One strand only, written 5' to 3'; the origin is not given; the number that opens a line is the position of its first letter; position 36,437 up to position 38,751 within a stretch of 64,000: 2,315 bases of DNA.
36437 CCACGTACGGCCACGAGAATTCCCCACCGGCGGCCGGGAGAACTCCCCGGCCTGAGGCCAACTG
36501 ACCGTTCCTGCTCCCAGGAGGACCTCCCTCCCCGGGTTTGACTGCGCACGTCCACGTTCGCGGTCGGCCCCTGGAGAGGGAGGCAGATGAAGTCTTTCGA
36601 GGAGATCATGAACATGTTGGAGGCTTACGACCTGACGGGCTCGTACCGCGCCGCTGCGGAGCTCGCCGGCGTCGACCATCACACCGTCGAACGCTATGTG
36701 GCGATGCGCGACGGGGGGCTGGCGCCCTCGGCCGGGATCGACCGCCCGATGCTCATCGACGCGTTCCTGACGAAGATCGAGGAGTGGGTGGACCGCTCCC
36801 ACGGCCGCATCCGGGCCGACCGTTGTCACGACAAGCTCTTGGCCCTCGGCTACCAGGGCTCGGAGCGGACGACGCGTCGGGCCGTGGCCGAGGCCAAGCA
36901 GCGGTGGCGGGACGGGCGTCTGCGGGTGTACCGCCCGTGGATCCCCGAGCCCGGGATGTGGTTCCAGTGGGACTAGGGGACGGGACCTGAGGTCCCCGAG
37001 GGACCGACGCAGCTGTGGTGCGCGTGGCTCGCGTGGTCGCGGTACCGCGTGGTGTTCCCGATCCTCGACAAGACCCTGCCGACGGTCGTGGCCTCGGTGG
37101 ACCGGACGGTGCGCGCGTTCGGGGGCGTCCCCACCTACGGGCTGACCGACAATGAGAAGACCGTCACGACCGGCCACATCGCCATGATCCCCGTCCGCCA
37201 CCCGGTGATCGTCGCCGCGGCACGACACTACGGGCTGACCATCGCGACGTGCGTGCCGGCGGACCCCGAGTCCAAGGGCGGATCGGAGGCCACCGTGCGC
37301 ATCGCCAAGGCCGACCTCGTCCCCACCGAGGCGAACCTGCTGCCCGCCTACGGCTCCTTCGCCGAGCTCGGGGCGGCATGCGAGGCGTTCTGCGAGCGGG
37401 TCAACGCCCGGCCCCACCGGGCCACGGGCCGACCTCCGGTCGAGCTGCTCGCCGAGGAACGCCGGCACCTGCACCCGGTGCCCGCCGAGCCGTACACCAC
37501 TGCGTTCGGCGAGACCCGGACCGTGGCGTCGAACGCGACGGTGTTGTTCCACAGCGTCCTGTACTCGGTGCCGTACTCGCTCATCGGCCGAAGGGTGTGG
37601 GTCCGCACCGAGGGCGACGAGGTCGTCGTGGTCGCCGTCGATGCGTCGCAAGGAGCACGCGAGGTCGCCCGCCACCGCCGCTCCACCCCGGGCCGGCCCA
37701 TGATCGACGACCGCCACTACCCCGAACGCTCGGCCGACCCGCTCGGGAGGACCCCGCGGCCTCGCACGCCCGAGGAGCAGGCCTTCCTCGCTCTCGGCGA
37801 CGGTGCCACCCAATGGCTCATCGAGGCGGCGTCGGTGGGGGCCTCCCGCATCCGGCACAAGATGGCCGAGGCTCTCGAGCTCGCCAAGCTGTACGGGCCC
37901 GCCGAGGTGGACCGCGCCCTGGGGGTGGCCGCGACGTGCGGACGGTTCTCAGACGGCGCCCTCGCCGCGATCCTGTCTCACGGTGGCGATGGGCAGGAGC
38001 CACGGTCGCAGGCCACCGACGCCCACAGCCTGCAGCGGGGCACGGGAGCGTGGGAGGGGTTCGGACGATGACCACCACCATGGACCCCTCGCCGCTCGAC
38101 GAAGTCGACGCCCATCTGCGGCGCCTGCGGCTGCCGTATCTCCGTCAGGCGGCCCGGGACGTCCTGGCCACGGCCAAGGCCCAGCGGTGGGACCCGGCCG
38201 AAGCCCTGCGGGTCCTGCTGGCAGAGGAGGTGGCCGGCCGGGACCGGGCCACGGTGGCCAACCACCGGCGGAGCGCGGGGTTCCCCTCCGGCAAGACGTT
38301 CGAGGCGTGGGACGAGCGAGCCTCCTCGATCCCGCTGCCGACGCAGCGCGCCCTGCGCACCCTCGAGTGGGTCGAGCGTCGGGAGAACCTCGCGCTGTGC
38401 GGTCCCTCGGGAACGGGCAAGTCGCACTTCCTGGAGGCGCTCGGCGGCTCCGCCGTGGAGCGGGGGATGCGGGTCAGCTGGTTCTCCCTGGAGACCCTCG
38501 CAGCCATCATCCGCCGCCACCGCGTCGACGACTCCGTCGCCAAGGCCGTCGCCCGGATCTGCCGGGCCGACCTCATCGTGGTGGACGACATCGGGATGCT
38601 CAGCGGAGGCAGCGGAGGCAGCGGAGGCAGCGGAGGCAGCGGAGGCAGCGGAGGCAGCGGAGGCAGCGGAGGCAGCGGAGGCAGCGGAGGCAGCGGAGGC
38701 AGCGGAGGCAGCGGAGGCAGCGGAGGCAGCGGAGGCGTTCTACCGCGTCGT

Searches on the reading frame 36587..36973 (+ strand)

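Call 85: search_protein_families(library=ncbifam, proteins=[window:36587-36973:+], max_evalue=0.001)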
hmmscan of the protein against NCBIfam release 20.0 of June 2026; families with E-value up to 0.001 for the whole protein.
window:36587-36973:+ (129 aa): 1 family
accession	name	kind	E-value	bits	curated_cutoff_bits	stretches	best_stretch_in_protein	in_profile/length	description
NF033546.1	transpos_IS21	equivalog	3.2e-11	43.3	160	1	14-129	5-121/294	IS21 family transposase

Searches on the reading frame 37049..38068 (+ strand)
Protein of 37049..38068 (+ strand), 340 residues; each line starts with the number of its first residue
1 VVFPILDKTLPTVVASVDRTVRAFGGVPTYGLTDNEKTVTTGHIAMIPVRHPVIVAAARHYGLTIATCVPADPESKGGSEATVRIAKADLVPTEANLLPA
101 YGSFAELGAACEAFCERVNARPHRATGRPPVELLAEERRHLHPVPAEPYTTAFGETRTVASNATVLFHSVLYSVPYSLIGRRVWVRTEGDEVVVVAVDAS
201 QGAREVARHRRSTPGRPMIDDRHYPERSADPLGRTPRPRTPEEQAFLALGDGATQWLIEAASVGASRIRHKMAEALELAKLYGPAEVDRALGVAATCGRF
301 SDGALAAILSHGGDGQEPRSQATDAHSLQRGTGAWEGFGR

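Call 85: search_protein_families(library=ncbifam, proteins=[window:37049-38068:+], max_evalue=0.001)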
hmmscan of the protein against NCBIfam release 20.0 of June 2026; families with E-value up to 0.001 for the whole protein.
window:37049-38068:+ (340 aa): 1 family
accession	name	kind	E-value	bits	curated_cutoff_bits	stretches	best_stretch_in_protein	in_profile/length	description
NF033546.1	transpos_IS21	equivalog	2.9e-27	95.9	160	1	6-146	156-294/294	IS21 family transposase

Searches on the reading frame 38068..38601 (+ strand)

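Call 85: search_protein_families(library=ncbifam, proteins=[window:38068-38601:+], max_evalue=0.001)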
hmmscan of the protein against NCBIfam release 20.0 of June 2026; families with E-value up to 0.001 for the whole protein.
seq(178 aa): 12 families
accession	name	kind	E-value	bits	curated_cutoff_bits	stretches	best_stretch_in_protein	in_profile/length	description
NF038214.1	IS21_help_AAA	equivalog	4.9e-39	134.4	200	1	17-178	1-163/232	IS21-like element helper ATPase IstB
NF006616.1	PRK09183.1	subfamily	7.9e-21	74.5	300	1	16-178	10-174/253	IS21-like element helper ATPase IstB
NF005098.0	PRK06526.1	subfamily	1.4e-19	70.6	296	1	17-177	20-181/266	transposase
NF006038.0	PRK08181.1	subfamily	1.4e-18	67.2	317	1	15-176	15-178/271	transposase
NF005304.0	PRK06835.1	equivalog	1.1e-08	34.6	215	1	103-176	181-256/330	ATP-binding protein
NF005992.0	PRK08116.1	subfamily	6.2e-08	32.1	189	1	77-177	83-189/269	hypothetical protein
TIGR03420.1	DnaA_homol_Hda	equivalog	3.9e-07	29.8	194.8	1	94-175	27-99/226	DnaA regulatory inactivator Hda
NF006505.0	PRK08939.1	equivalog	1.4e-06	27.8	228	1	99-176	150-227/306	primosomal protein DnaI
NF009043.0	PRK12377.1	subfamily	1e-05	25.3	389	1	106-177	102-174/248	ATP-binding protein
TIGR00362.1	DnaA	equivalog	1.2e-05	24.6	343.9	1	107-177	139-211/437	chromosomal replication initiator protein DnaA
NF001154.0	PRK00149.3-3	equivalog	6.1e-05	22.2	410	1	108-176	153-225/462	chromosomal replication initiator protein DnaA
NF040873.1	AztA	equivalog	0.00065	19.3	220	0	95-163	7-76/191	zinc ABC transporter ATP-binding protein AztA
